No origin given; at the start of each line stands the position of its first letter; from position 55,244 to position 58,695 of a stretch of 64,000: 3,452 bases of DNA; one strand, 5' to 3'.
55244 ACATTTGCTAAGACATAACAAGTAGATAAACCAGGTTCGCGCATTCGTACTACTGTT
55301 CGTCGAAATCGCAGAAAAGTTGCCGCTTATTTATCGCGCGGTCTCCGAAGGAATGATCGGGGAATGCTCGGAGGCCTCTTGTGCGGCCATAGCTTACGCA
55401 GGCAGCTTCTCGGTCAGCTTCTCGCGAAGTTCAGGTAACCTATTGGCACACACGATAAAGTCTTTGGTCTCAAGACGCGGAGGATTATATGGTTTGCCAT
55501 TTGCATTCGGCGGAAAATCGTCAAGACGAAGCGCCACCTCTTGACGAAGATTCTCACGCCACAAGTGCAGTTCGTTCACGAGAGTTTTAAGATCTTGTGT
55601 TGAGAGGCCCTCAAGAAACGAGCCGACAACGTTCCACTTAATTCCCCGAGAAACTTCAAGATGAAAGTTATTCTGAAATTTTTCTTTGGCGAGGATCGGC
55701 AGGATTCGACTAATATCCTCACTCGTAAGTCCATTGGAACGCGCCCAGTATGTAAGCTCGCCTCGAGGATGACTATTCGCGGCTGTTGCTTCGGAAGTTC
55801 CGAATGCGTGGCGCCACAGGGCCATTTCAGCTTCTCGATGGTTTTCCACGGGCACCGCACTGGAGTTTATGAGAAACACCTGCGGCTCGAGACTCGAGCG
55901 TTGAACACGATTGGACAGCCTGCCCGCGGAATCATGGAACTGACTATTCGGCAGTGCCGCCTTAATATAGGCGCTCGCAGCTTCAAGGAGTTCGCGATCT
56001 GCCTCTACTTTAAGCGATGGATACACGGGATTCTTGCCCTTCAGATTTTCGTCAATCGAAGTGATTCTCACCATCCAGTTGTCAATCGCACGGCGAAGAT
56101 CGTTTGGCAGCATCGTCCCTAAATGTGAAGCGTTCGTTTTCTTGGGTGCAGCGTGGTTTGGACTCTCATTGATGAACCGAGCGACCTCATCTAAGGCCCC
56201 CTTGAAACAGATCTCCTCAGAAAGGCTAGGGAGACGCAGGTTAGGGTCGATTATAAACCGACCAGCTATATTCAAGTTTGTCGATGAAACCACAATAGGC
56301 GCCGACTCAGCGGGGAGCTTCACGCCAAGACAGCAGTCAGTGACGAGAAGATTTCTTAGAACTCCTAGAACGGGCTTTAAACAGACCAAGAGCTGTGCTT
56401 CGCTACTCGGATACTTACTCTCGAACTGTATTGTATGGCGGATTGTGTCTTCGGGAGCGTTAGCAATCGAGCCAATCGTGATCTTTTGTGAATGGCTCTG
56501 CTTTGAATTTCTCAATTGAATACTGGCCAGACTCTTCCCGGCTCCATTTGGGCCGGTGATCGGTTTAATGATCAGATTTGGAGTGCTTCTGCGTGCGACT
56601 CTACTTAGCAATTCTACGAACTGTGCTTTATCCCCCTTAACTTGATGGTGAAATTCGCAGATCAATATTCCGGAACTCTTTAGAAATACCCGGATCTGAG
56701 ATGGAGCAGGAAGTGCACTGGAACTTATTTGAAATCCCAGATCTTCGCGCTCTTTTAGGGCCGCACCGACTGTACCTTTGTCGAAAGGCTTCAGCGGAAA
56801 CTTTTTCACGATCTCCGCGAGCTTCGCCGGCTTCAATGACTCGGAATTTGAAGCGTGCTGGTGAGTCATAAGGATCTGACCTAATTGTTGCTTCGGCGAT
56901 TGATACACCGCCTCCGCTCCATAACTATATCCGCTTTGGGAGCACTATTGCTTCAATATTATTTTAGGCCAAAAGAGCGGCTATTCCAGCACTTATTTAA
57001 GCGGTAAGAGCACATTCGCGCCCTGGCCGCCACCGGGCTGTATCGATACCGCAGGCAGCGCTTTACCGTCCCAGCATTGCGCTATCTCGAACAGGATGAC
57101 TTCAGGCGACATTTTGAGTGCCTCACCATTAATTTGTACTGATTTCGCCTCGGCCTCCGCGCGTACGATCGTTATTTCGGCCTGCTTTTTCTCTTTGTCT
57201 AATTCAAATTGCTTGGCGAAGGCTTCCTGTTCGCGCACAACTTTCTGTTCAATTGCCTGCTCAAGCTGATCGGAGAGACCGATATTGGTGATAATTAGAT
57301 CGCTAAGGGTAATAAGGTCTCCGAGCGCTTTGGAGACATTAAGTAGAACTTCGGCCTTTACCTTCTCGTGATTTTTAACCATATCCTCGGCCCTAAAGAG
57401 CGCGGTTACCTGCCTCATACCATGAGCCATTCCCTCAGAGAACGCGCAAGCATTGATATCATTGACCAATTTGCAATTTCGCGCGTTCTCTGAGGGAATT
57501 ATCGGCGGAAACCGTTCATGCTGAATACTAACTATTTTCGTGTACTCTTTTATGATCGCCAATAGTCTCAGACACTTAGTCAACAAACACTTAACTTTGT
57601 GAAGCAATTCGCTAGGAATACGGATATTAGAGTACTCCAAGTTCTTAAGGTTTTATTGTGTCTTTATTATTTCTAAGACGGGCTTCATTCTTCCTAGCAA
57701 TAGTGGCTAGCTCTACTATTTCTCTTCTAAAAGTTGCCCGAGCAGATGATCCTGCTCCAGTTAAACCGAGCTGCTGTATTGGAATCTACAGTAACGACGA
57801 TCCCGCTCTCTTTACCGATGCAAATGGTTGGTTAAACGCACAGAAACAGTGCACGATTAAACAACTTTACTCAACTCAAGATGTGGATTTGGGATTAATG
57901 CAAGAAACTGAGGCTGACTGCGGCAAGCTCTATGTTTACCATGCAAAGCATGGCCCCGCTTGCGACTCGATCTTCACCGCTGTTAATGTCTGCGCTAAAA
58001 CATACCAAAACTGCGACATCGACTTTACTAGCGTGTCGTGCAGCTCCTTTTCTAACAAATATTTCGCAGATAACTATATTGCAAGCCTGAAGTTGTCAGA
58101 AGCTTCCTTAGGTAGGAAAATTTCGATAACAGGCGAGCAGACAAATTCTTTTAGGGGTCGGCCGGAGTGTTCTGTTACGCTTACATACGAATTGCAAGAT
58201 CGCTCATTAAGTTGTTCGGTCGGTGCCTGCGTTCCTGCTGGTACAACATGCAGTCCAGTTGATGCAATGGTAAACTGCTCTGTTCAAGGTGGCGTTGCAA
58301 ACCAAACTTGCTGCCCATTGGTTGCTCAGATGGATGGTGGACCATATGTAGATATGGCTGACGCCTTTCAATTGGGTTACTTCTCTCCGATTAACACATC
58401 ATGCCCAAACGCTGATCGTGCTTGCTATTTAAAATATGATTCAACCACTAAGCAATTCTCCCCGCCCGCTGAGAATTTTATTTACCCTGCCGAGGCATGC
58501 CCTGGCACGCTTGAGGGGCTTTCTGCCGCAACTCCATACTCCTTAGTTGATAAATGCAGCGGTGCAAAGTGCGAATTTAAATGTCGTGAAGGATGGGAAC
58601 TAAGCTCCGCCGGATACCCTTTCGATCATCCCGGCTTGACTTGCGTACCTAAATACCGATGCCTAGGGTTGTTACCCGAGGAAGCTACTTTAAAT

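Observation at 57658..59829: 723-aa secreted protein built from tandem six-cysteine modules next to the T3SS operon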

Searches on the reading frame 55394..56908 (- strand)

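Call 3: search_protein_families(library=pfam, proteins=[window:55394-56908:-], max_evalue=0.1)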
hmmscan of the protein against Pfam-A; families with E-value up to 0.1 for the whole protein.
window:55394-56908:- (504 aa): 0 families

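Call 9: search_protein_families(library=ncbifam, proteins=[window:55394-56908:-], max_evalue=1)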
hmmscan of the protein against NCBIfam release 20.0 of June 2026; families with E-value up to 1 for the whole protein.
window:55394-56908:- (504 aa): 0 families

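Call 67: search_protein_families(library=pfam, proteins=[window:55394-56908:-], max_evalue=10)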
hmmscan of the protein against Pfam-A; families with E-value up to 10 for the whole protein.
window:55394-56908:- (504 aa): 2 families
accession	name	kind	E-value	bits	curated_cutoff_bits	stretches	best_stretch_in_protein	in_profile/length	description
PF07470.19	Glyco_hydro_88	-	0.19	11.1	26.6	1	357-416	167-227/352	Glycosyl Hydrolase Family 88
PF12244.13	DUF3606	-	0.25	11.6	24.3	0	357-375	16-34/54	Protein of unknown function (DUF3606)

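Call 85: search_protein_families(library=padloc, proteins=[window:55394-56908:-], max_evalue=0.001)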
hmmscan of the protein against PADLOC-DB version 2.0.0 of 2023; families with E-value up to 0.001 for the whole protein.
window:55394-56908:- (504 aa): 0 families

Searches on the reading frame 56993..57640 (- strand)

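Call 3: search_protein_families(library=pfam, proteins=[window:56993-57640:-], max_evalue=0.1)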
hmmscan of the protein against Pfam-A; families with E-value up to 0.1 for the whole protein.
window:56993-57640:- (215 aa): 2 families
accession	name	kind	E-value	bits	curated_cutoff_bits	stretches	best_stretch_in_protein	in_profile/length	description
PF01145.31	Band_7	-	6.6e-07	30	23.6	1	75-154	99-176/176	SPFH domain / Band 7 family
PF24620.1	DUF7625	-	0.088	13.3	27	0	93-150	25-82/95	Domain of unknown function (DUF7625)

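Call 9: search_protein_families(library=ncbifam, proteins=[window:56993-57640:-], max_evalue=1)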
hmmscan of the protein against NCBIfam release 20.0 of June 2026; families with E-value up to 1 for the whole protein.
window:56993-57640:- (215 aa): 2 families
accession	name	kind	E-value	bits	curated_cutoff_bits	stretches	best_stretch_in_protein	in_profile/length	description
TIGR01932.1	hflC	equivalog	3.7e-06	26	134.4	1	79-174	165-255/318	protease modulator HflC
NF008259.0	PRK11029.1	equivalog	0.014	14.4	427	1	77-175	171-265/334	protease modulator HflC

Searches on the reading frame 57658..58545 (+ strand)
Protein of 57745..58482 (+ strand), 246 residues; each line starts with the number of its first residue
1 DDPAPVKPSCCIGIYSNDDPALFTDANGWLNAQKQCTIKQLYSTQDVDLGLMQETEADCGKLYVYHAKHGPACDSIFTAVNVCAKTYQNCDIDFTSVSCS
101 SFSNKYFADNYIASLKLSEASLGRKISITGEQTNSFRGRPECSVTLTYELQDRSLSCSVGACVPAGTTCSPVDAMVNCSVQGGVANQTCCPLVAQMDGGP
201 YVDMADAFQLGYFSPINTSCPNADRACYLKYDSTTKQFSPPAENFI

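Call 44: find_homologous_proteins(query=A3, max_evalue=0.01)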
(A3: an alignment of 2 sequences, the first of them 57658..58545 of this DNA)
Query A3 (2 sequences): 8000 candidates shared short words with the query, none scored E <= 0.01.
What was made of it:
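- Tried and rejected: The N-domain profile gave none (call 44).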

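Call 45: find_related_loci(query=A3, collection=metagenome_contigs, flank=10000)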
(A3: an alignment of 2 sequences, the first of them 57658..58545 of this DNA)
Query A3 (296 aa) in metagenome_contigs; peptide patterns used: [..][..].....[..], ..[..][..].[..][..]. (x = any residue, [..] = any of these).
195 stretches matched a pattern, but none encodes a relative of the query by tblastn (E <= 1e-3).

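Call 54: predict_structure(alignment_id=A3)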
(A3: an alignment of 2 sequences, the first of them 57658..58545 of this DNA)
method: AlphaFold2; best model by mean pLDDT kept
length: 296 residues; sequences in the alignment: 2
mean_pLDDT: 54.6   pTM: 0.54
mean pLDDT of the five models: 54.6, 54.4, 34.6, 31.6, 29.8
residues with pLDDT >= 90: 0; 70-90: 104; 50-70: 41; < 50: 151
segments of 3 or more residues with pLDDT < 50: 1-32, 162-171, 190-296
pLDDT, mean of each block of 10 residues (from residue 1): 41 39 39 69 83 83 85 82 67 74 72 85 69 59 80 80 41 67 64 38 27 31 28 27 33 36 42 35 29 23
secondary structure, 60 per line:
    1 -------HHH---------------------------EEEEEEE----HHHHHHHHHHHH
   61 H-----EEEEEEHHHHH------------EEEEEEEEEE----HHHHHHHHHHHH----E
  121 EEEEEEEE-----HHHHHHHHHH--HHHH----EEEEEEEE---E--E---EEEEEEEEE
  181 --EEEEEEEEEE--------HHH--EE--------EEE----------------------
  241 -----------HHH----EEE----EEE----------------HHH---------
elements in order: E38-44 H49-61 E67-72 H73-77 E90-99 H104-115 E120-128 H134-143 H146-149 E154-161 E172-180 E183-192 E216-218 E259-261 E266-268
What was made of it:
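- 57745..58482 (+): N-terminal domain, residues 30-275, 17 Cys. AlphaFold2 predicts an alpha/beta core at about residues 35-192; the rest has low confidence. AF2 gives pLDDT 70-85 for residues 35-192 only (call 54).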

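Call 56: fold_search(model_id=the predicted structure, library=pdb)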
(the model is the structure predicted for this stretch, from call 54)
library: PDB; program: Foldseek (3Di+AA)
matches with E <= 10: 1185; with E <= 0.001: 0
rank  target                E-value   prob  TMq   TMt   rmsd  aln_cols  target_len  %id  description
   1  4blq_A                1.8e-03  0.89  0.23  0.24   8.6       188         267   11  P4 PROTEIN FROM BACTERIOPHAGE PHI8 (released 2013-08-21)
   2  2ddm_B                4.9e-03  0.69  0.22  0.23  10.6       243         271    7  Crystal Structure of Pyridoxal Kinase from the Escherichia coli PdxK gene at 2.1 A resolution (released 2006-08-15)
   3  5g5s                  9.6e-03  0.54  0.19  0.10  15.6       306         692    6  Structure of the Argonaute protein from Methanocaldcoccus janaschii (released 2017-02-08)
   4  2ddo_B                1.0e-02  0.77  0.26  0.27   8.7       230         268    7  Crystal Structure of Pyridoxal Kinase from the Escherichia coli pdxK gene at 2.6 A resolution (released 2006-08-15)
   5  9q23_X                1.6e-02  0.54  0.25  0.29   7.3       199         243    8  DX2-CX3-RAD51 structure in the intermediate state (released 2026-03-04)
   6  2afb_A                2.1e-02  0.38  0.20  0.18   9.3       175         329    7  Crystal structure of 2-dehydro-3- deoxygluconokinase (EC 2.7.1.45) (tm0067) from THERMOTOGA MARITIMA at 2.05 A resolut (released 2006-02-14)
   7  6zii_B                2.4e-02  0.82  0.21  0.38   5.7       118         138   14  Structure of the isolated REC domain of RcsB from Salmonella enterica serovar Typhimurium in the presence of phosphomi (released 2021-02-17)
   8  5veg_A                2.5e-02  0.75  0.20  0.34   7.0       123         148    9  Structure of a Short-Chain Flavodoxin Associated with a Non-Canonical PDU Bacterial Microcompartment (released 2017-10-11)
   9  6puq                  2.9e-02  0.94  0.29  0.45   5.6       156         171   10  1.56 A crystal structure of flavodoxin-like domain of Schizosaccharomyces japonicus putative tRNAPhe 4-demethylwyosine s (released 2020-07-22)
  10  2afb_B                2.9e-02  0.51  0.22  0.20   9.4       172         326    7  Crystal structure of 2-dehydro-3- deoxygluconokinase (EC 2.7.1.45) (tm0067) from THERMOTOGA MARITIMA at 2.05 A resolut (released 2006-02-14)
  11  6yk0_A                2.9e-02  0.38  0.24  0.23   8.9       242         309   10  Crystal structure of mouse pyridoxal kinase in complex with ATP-gamma-S (released 2021-04-14)
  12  2i71_A                3.0e-02  0.33  0.19  0.17   9.9       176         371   10  Crystal structure of a Conserved Protein of Unknown Function from Sulfolobus solfataricus P2 (released 2006-10-03)
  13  3ezx                  3.2e-02  0.90  0.23  0.31   8.1       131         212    9  Structure of Methanosarcina barkeri monomethylamine corrinoid protein (released 2009-12-15)
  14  2yxt_A                3.2e-02  0.44  0.23  0.23   8.2       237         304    9  Human Pyridoxal Kinase (released 2008-03-11)
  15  1ahn                  3.4e-02  0.80  0.24  0.36   6.2       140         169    7  E. COLI FLAVODOXIN AT 2.6 ANGSTROMS RESOLUTION (released 1997-12-10)
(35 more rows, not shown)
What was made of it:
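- The N-domain core is predicted as an alternating beta/alpha, flavodoxin/Rossmann-like sandwich (calls 54, 56).
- Tried and rejected: N-domain structure: the AF2 model is poor (pLDDT 54.6) and its Foldseek hits are generic (calls 54, 56).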

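Call 66: search_solved_structures(query=A3, max_evalue=10)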
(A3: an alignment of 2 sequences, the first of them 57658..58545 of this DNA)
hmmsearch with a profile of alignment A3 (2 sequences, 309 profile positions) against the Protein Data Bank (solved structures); distinct sequences matched with E-value up to 10: 0.
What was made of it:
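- Tried and rejected: The PDB sequence search was empty (call 66).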

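Call 67: search_protein_families(library=pfam, proteins=[window:57745-58482:+], max_evalue=10)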
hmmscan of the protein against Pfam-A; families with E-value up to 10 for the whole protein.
window:57745-58482:+ (246 aa): 0 families
